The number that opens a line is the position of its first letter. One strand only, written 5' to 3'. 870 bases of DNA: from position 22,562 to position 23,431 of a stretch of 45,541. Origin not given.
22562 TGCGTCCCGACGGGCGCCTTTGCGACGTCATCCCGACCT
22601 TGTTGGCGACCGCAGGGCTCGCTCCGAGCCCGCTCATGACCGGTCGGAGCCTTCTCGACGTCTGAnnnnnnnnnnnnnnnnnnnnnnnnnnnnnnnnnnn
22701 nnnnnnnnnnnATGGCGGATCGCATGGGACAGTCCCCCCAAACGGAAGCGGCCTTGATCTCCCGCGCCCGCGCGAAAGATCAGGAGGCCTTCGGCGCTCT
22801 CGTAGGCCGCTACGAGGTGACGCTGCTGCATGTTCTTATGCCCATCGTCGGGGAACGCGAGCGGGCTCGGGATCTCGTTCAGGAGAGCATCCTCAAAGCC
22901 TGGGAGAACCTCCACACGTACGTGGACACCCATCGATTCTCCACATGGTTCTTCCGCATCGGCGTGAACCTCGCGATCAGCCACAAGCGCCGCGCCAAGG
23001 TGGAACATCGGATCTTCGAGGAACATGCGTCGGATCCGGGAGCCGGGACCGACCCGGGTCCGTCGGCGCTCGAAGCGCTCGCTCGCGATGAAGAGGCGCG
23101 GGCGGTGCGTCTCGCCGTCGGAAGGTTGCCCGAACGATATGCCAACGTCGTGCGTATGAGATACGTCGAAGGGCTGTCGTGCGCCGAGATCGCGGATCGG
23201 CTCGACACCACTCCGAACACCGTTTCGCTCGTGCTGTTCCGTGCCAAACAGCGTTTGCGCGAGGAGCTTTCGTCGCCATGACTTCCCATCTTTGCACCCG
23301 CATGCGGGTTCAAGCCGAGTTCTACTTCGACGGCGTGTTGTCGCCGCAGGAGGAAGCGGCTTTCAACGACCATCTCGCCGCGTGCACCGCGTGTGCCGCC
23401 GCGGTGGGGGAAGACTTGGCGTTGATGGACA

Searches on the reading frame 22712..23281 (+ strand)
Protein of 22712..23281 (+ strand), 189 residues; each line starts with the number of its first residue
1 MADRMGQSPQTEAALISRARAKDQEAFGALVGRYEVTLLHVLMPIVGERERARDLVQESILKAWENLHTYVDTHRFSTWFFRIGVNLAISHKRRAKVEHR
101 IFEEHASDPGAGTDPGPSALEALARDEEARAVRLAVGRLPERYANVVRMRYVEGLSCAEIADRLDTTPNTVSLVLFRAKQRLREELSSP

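Call 7: search_protein_families(library=pfam, proteins=[window:22712-23281:+], max_evalue=0.001)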
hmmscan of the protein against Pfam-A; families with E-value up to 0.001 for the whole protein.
window:22712-23281:+ (189 aa): 5 families
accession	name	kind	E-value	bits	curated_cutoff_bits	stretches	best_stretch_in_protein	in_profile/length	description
PF08281.18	Sigma70_r4_2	-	2e-15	56.6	25.7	1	130-182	2-54/54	Sigma-70, region 4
PF04542.20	Sigma70_r2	-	8.1e-13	48.4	24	1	30-96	1-69/71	Sigma-70 region 2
PF04545.22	Sigma70_r4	-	8e-10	38.5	24.1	1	137-184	3-50/50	Sigma-70, region 4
PF07638.17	Sigma70_ECF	-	0.00025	21.5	21.1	1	133-186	132-183/185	ECF sigma factor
PF12840.13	HTH_20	-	0.00041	20.7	27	0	153-172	17-36/51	Helix-turn-helix domain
